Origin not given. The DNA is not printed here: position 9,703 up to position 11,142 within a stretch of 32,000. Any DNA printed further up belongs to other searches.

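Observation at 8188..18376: Six-gene operon coupling two P-loop/STAND NTPases to an active + inactive trypsin-fold pair and two orphan proteins: candidate undescribed conflict/defence system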

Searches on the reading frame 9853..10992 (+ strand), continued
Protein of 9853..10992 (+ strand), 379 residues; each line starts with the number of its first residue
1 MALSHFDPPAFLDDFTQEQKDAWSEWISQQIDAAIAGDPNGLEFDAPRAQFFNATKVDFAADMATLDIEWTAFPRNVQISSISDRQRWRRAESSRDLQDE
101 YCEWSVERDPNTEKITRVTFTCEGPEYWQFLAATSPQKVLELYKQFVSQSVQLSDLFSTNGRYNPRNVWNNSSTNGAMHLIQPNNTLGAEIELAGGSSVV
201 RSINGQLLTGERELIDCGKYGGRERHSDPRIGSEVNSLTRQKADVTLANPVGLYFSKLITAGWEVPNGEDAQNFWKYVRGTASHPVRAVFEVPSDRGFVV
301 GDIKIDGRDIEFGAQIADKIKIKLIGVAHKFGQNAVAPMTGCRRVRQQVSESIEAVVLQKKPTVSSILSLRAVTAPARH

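Call 41: search_protein_families(library=pfam, alignment_id=A3, max_evalue=0.0001)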
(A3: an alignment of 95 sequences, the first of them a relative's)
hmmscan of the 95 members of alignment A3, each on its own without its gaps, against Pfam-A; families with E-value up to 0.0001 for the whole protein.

A. member 1, L009:7103-8209:+ (369 aa): 0 families

B. families by the number of members that match (of 95 scanned): 65 families (the first 25 are shown)
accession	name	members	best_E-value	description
PF00082.27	Peptidase_S8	6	5.1e-33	Subtilase family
PF00753.33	Lactamase_B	5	1e-16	Metallo-beta-lactamase superfamily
PF10042.14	DUF2278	4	4.7e-79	Uncharacterized conserved protein (DUF2278)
PF00932.25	LTD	4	5.9e-12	Lamin Tail Domain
PF00656.27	Peptidase_C14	4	6.2e-09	Caspase domain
PF01400.30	Astacin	3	3.7e-50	Astacin (Peptidase family M12A)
PF13365.12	Trypsin_2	3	2.8e-23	Trypsin-like peptidase domain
PF00413.30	Peptidase_M10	3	3.7e-09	Matrixin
PF09118.17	GO-like_E_set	2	2.3e-28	Galactose oxidase-like, Early set domain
PF19955.5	EAD1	2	3.4e-18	Effector-associated domain 1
PF03572.23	Peptidase_S41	2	1.4e-17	Peptidase family S41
PF13385.13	Laminin_G_3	2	1.4e-17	Concanavalin A-like lectin/glucanases superfamily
PF13964.12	Kelch_6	2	5.7e-08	Kelch motif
PF07250.17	Glyoxal_oxid_N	2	2.5e-07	Glyoxal oxidase N-terminus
PF13418.12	Kelch_4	2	2.5e-06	Galactose oxidase, central domain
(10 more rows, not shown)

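Call 46: search_protein_families(library=ncbifam, proteins=[window:9853-10992:+], max_evalue=0.1)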
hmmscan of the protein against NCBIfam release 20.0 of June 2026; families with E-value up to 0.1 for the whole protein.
window:9853-10992:+ (379 aa): 0 families

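Call 60: search_protein_families(library=pfam, proteins=[L018:5742-7688:-, L018:4593-5741:-, L029:6724-9090:+, L010:2286-4922:+, L010:7806-8879:+, L010:8926-10236:+, L010:10199-12025:+, L012:9959-14131:+, L033:6771-7772:+, L033:11383-14469:-], max_evalue=0.001)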
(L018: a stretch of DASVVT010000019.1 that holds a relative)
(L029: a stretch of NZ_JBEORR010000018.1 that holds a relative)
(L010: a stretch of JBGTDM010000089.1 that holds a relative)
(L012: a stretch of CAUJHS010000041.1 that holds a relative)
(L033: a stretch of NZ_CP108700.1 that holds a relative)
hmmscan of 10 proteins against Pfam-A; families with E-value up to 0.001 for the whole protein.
L018:5742-7688:- (648 aa): 2 families
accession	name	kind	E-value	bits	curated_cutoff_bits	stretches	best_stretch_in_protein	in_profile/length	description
PF17990.7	LodA_N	-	6.6e-81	271.8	26.3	1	13-225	1-213/213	L-Lysine epsilon oxidase N-terminal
PF18417.6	LodA_C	-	5.6e-38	130.4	25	1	353-492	13-137/149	L-lysine epsilon oxidase C-terminal domain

L018:4593-5741:- (382 aa): 12 families
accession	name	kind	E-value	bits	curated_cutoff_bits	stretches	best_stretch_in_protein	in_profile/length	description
PF01494.25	FAD_binding_3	-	1.2e-19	71.2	22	1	9-334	3-336/349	FAD binding domain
PF04820.20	Trp_halogenase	-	4.2e-19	69.2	21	2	99-369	151-403/458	Tryptophan halogenase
PF01266.30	DAO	-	5.6e-12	46.3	27.9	2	9-40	1-32/353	FAD dependent oxidoreductase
PF12831.13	FAD_oxidored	-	3.4e-10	40.2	27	1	10-39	2-31/416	FAD dependent oxidoreductase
PF07992.20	Pyr_redox_2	-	4e-08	33.5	26.1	1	9-52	2-43/291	Pyridine nucleotide-disulphide oxidoreductase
PF05834.18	Lycopene_cycl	-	3.9e-07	29.9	23.4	0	10-40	2-34/380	Lycopene cyclase protein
PF13450.12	NAD_binding_8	-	6.8e-06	26.7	21.9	1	12-41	1-30/68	NAD(P)-binding Rossmann-like domain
PF00070.33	Pyr_redox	-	0.00012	22.9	22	1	9-62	1-54/82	Pyridine nucleotide-disulphide oxidoreductase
PF00890.30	FAD_binding_2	-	0.00018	21.3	20.4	1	10-39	2-31/414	FAD binding domain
PF01134.28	GIDA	-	0.00052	19.6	22.1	1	10-38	2-30/391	Glucose inhibited division protein A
PF03486.20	HI0933_like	-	0.0006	19.8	50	0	9-46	2-39/244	HI0933-like protein Rossmann domain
PF01946.23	Thi4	-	0.00075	19.2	26.2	0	9-39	19-50/235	Thi4 family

L029:6724-9090:+ (788 aa): 4 families
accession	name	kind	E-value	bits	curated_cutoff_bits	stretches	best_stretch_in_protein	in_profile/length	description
PF05199.19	GMC_oxred_C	-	6.2e-29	101.8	24.6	1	627-759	5-138/139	GMC oxidoreductase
PF00732.25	GMC_oxred_N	-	6.7e-15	55.9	23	1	227-521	13-217/218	GMC oxidoreductase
PF07992.20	Pyr_redox_2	-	0.00015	21.7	26.1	1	152-194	1-43/291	Pyridine nucleotide-disulphide oxidoreductase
PF00890.30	FAD_binding_2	-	0.00093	18.9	20.4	0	153-186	1-37/414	FAD binding domain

L010:2286-4922:+ (878 aa): 2 families
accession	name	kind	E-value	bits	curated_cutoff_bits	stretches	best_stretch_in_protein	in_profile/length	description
PF00082.27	Peptidase_S8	-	5.1e-33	115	21.8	2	738-865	157-288/288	Subtilase family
PF01764.32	Lipase_3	-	6e-28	97.9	22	1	68-193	2-138/140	Lipase (class 3)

L010:7806-8879:+ (357 aa): 0 families

L010:8926-10236:+ (436 aa): 0 families

L010:10199-12025:+ (608 aa): 1 family
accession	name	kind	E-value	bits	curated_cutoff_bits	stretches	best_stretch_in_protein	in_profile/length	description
PF20703.3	nSTAND1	-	6e-07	29.9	27.1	1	118-239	254-377/379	Novel STAND NTPase 1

L012:9959-14131:+ (1390 aa): 3 families
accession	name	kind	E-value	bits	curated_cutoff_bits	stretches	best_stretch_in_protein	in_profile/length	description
PF01223.29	Endonuclease_NS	-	1e-52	179.5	23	1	1150-1355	17-218/223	DNA/RNA non-specific endonuclease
PF13365.12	Trypsin_2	-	2.4e-19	70.9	27.6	1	522-672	1-144/144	Trypsin-like peptidase domain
PF03372.29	Exo_endo_phos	-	3.3e-10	40.5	24.5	1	761-1021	2-225/225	Endonuclease/Exonuclease/phosphatase family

L033:6771-7772:+ (333 aa): 2 families
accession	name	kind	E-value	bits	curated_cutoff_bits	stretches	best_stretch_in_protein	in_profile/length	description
PF10042.14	DUF2278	-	3.7e-79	265.9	25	1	1-215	1-206/206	Uncharacterized conserved protein (DUF2278)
PF00932.25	LTD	-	6e-11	43.1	34.3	1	234-320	10-108/109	Lamin Tail Domain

L033:11383-14469:- (1028 aa): 1 family
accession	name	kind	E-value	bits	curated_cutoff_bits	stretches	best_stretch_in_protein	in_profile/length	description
PF01734.28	Patatin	-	9.8e-06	26.3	27.7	1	297-350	2-55/191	Patatin-like phospholipase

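Call 80: fold_search(model_id=the predicted structure, library=viral)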
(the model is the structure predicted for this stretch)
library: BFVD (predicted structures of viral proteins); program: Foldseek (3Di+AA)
matches with E <= 10: 80; with E <= 0.001: 0
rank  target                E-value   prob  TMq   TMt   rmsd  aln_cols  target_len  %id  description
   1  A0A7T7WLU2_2          5.0e-01  0.01  0.05  0.03  21.3       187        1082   13  Genome polyprotein [Soybean thrips iflavirus 1]
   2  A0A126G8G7            1.1e+00  0.03  0.06  0.05  14.3        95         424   15  (no name in the UniProt tables at hand)
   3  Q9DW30                1.9e+00  0.02  0.05  0.06  18.2        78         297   14  Pr162 [Rat cytomegalovirus (strain Maastricht)]
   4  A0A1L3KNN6            1.9e+00  0.01  0.06  0.03  21.1       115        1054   14  (no name in the UniProt tables at hand)
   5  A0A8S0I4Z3            2.1e+00  0.01  0.06  0.07  19.1       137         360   15  (no name in the UniProt tables at hand)
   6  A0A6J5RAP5            2.1e+00  0.01  0.09  0.06  12.6       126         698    9  Uncharacterized protein [uncultured Caudovirales phage]
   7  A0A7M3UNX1            2.3e+00  0.04  0.08  0.11   6.0        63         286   17  Uncharacterized protein [Pyramimonas orientalis virus]
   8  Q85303                2.4e+00  0.02  0.09  0.21  11.9        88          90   12  Orf virus homologue of retroviral pseudoprotease protein [Orf virus]
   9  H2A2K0                3.3e+00  0.01  0.07  0.09  19.2       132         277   15  M05 protein [Murid herpesvirus 1]
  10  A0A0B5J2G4            3.7e+00  0.01  0.08  0.10  24.2       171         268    8  Uncharacterized protein [Pandoravirus inopinatum]
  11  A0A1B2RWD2            3.7e+00  0.00  0.05  0.05  25.3       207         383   10  Major capsid protein L1 [Sparus aurata papillomavirus 1]
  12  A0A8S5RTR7            3.9e+00  0.06  0.06  0.21   3.6        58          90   10  Uncharacterized protein [Inoviridae sp. ctS4A1]
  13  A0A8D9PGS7            3.9e+00  0.01  0.06  0.09  22.4       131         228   12  P3 [Nymphaea alba virus 1]
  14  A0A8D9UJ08            3.9e+00  0.01  0.05  0.05  19.6       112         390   12  (no name in the UniProt tables at hand)
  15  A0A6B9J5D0            3.9e+00  0.01  0.06  0.07  19.8       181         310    9  Tail sheath stabilizer and completion protein [Vibrio phage vB_VchM_Kuja]
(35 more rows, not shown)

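Call 81: search_protein_families(library=pfam, proteins=[L009:11179-12228:+, L009:13209-14255:+, L009:7103-8209:+, L010:8926-10233:+], max_evalue=1)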
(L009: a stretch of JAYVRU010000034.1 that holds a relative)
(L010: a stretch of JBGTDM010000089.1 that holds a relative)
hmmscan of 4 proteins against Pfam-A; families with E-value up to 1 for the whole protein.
L009:11179-12228:+ (350 aa): 1 family
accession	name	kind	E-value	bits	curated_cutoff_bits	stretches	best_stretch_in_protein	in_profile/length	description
PF22552.1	TY-Chap3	-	0.073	14.2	27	1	32-58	58-83/117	T3SS (YopN, CesT) and YbjN peptide-binding chaperone 3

L009:13209-14255:+ (349 aa): 0 families

L009:7103-8209:+ (369 aa): 0 families

L010:8926-10233:+ (436 aa): 1 family
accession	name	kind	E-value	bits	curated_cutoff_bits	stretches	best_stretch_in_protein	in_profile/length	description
PF00482.28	T2SSF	-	0.14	12.5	25.2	0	30-73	41-86/125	Type II secretion system (T2SS), protein F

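Call 82: search_solved_structures(query=L009:11179-12228:+, max_evalue=10, show_alignments=2)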
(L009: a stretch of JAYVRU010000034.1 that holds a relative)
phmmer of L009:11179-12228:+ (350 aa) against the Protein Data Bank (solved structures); distinct sequences matched with E-value up to 10: 19.
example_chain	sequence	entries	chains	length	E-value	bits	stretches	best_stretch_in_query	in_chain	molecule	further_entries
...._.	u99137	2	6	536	2.9e-24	88.9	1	13-247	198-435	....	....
6rrp_A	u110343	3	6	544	4e-24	88.5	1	13-247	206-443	PvdP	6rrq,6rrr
3lb8_A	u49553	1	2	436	0.61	12.2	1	265-309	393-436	Putidaredoxin reductase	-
3mxb_B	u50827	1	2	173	0.94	11.6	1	260-307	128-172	V2(K7E-G19S)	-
5n3w_A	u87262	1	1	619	3.3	9.8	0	125-190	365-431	Leukotriene A-4 hydrolase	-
5fwq_A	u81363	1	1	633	3.7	9.6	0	125-190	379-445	HUMAN LEUKOTRIENE A4 HYDROLASE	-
8ava_A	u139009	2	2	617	3.8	9.6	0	125-190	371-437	Leukotriene A-4 hydrolase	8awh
5nie_A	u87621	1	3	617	3.8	9.6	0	125-190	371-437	Leukotriene A-4 hydrolase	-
3b7s_A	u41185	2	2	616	3.8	9.6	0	125-190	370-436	Leukotriene A-4 hydrolase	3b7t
2r59_A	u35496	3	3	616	3.9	9.5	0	125-190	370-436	Leukotriene A-4 hydrolase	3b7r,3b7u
6enb_A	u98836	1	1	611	4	9.5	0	125-190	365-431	Leukotriene A-4 hydrolase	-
8twx_A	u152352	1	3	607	4.1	9.5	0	125-190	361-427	Leukotriene A-4 hydrolase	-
3u9w_A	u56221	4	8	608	4.1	9.5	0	125-190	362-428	Leukotriene A-4 hydrolase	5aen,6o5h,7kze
3cho_A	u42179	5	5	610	4.1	9.4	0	125-190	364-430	Leukotriene A-4 hydrolase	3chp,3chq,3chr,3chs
1sqm_A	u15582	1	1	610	4.1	9.4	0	125-190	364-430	LEUKOTRIENE A-4 HYDROLASE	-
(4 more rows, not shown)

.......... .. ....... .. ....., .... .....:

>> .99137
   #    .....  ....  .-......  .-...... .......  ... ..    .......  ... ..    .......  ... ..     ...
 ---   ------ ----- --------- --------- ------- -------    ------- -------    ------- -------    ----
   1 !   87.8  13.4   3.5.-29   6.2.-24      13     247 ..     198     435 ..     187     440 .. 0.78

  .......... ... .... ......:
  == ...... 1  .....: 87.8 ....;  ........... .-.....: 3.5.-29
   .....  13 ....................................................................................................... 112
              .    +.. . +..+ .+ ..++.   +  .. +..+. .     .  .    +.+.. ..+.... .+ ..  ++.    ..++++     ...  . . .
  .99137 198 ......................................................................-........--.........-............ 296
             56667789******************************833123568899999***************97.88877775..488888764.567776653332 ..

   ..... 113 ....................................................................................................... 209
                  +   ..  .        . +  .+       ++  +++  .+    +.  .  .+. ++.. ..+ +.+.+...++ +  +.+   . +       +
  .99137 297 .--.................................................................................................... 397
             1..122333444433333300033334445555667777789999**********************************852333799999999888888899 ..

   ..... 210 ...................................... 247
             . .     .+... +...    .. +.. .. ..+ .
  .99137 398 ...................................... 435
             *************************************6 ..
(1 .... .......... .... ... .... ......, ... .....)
